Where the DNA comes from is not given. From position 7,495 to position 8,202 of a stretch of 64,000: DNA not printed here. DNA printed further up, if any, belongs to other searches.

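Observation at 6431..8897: Periplasmic three-gene unit: Tat-exported amidohydrolase-2, small His/Met/Trp-rich secreted protein, di-heme CCP/MauG-like peroxidase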

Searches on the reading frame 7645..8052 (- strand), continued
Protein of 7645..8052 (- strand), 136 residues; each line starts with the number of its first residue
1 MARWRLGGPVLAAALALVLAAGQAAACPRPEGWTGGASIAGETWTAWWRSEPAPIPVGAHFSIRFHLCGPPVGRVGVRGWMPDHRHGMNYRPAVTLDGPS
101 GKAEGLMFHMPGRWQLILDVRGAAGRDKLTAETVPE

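Call 60: search_protein_families(library=pfam, proteins=[P0123, P0132, P0253, P0147, P0186, P0134, L074:4650-5798:+, L074:3713-4729:+, L080:5059-5697:-, L080:7610-10390:+], max_evalue=0.01)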
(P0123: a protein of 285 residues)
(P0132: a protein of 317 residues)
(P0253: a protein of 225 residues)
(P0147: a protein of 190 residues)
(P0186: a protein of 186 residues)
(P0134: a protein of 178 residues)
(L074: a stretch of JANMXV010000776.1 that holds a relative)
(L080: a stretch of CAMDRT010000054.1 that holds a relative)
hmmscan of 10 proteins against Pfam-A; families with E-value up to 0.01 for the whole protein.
P0123 (285 aa): 0 families

P0132 (317 aa): 0 families

P0253 (225 aa): 2 families
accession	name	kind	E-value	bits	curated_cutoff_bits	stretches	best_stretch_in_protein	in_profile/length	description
PF13493.11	DUF4118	-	9.3e-22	77.3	28.4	1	26-126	1-101/107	Domain of unknown function (DUF4118)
PF13115.11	YtkA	-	7.4e-07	30.2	25.9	1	127-206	11-83/85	YtkA-like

P0147 (190 aa): 1 family
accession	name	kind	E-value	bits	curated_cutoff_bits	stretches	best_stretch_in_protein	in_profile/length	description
PF13115.11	YtkA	-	1.9e-07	32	25.9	1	92-171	5-83/85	YtkA-like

P0186 (186 aa): 1 family
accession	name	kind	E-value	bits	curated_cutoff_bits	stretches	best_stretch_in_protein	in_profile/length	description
PF13115.11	YtkA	-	0.00036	21.6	25.9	1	88-166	6-82/85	YtkA-like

P0134 (178 aa): 0 families

L074:4650-5798:+ (382 aa): 4 families
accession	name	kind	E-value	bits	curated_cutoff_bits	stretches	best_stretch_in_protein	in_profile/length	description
PF00107.32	ADH_zinc_N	-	1.9e-26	92.9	31.8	1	216-344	1-128/129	Zinc-binding dehydrogenase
PF08240.17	ADH_N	-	1.8e-23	83.2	23.5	1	61-172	1-104/104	Alcohol dehydrogenase GroES-like domain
PF13602.12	ADH_zinc_N_2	-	3e-11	44.8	27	1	250-375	2-130/134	Zinc-binding dehydrogenase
PF01113.26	DapB_N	-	0.0039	17.7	25.6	1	208-302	3-95/124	Dihydrodipicolinate reductase, N-terminus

L074:3713-4729:+ (338 aa): 1 family
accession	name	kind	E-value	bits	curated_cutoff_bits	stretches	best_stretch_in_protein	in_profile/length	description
PF03976.20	PPK2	-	2.1e-66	224.2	22.3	1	87-312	10-223/229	Polyphosphate kinase 2 (PPK2)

L080:5059-5697:- (212 aa): 1 family
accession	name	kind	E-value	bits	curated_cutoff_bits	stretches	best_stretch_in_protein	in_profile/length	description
PF07978.19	NIPSNAP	-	9.9e-40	135.3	22.3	2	3-97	1-102/102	NIPSNAP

L080:7610-10390:+ (926 aa): 5 families
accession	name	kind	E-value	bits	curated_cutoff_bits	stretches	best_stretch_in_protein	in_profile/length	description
PF03924.19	CHASE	-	3.2e-39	135.1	25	1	289-481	2-189/189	CHASE domain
PF02518.31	HATPase_c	-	8.8e-27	94.2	26.4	1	813-923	2-110/111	Histidine kinase-, DNA gyrase B-, and HSP90-like ATPase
PF05231.19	MASE1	-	4.9e-21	75.6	29.8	1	41-222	3-180/299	MASE1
PF00512.31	HisKA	-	8.1e-20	71.1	26.9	1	701-766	1-65/66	His Kinase A (phospho-acceptor) domain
PF13188.13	PAS_8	-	9.3e-05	22.6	21.8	1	579-626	3-52/65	PAS domain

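Call 62: search_protein_families(library=pfam, alignment_id=A2, max_evalue=0.01)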
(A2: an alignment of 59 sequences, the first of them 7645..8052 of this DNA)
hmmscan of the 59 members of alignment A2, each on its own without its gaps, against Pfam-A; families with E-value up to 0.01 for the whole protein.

A. member 1, window:7645-8052:- (136 aa): 0 families

B. families by the number of members that match (of 59 scanned): 2 families
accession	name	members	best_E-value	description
PF13115.11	YtkA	44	4.6e-10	YtkA-like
PF05751.16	FixH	2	0.0012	FixH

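Call 65: search_dna_similar(query=P0140, collection=plasmids, mode=protein, max_evalue=0.001, max_rows=25)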
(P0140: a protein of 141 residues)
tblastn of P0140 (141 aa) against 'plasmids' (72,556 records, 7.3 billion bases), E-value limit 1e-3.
No match.

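Call 66: search_dna_similar(query=window:7645-8052:-, collection=plasmids, mode=protein, max_evalue=0.1, max_rows=25)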
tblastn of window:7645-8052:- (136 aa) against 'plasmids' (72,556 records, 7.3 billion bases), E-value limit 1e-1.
Records with a match: 1; places in all: 1; records where one place covers at least 80% of the query: 0.
Best place of each record, by identity: <60% 1.
By first word of the organism name: Sinorhizobium 1.
By predicted mobility (MOB-suite, as given by PLSDB): conjugative 1.
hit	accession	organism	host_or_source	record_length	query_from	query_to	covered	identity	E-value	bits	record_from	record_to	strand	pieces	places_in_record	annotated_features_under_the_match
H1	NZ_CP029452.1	Sinorhizobium fredii CCBAU 25509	Glycine soja,cell culture,plant root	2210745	81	134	40%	41.1%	2e-2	41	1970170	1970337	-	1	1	record has no annotation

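Call 74: search_solved_structures(query=A2, max_evalue=10, show_alignments=4)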
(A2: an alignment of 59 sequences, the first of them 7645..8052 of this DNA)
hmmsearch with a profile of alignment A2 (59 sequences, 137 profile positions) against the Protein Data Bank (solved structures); distinct sequences matched with E-value up to 10: 2.
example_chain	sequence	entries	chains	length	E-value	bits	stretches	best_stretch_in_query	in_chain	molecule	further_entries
9ll2_A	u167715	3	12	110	0.00083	22.8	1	33-127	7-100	Copper resistance protein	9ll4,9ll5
8sm6_A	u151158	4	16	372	2.7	11.4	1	103-118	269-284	Amidohydrolase family protein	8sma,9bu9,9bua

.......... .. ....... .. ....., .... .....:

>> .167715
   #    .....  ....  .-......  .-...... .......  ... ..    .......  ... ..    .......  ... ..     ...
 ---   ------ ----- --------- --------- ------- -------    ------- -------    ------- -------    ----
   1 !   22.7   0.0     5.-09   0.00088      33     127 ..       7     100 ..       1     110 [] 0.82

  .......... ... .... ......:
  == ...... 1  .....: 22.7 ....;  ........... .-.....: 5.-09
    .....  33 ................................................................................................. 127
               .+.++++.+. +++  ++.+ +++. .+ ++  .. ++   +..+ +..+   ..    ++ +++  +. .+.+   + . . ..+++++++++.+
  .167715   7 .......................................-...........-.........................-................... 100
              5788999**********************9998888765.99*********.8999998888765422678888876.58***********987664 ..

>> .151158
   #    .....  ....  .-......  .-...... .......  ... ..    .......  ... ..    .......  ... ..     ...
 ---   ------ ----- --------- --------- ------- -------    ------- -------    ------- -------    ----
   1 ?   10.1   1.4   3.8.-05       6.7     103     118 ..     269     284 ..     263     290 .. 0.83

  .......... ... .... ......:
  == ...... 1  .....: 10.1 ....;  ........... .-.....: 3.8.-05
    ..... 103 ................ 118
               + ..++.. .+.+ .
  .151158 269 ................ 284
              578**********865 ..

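Call 78: find_encoding_contigs(protein=P0264, flank=5000, max_places=2)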
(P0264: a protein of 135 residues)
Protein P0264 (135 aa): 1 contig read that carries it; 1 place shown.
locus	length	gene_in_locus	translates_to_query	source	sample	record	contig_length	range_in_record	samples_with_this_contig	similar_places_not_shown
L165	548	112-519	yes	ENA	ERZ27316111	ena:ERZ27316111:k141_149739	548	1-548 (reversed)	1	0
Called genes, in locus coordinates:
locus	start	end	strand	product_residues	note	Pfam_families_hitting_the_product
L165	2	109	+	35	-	?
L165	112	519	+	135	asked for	-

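Call 79: find_encoding_contigs(protein=P0234, flank=5000, max_places=2)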
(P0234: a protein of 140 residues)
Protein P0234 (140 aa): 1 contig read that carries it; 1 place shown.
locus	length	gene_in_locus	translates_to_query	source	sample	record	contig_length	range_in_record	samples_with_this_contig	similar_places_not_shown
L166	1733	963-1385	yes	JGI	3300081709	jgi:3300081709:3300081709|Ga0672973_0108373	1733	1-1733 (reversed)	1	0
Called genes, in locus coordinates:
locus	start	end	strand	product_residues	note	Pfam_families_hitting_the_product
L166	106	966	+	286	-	PF04909:Amidohydro_2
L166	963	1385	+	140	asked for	-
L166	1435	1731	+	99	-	?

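Call 80: find_encoding_contigs(protein=P0269, flank=5000, max_places=2)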
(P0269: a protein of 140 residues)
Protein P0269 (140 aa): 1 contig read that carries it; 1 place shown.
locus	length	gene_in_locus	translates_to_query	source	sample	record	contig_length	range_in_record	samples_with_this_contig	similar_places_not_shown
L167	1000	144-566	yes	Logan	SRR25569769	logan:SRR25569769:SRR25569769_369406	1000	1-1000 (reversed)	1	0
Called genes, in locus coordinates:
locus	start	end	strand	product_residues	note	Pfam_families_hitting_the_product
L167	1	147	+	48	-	?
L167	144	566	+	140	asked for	-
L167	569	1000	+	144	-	?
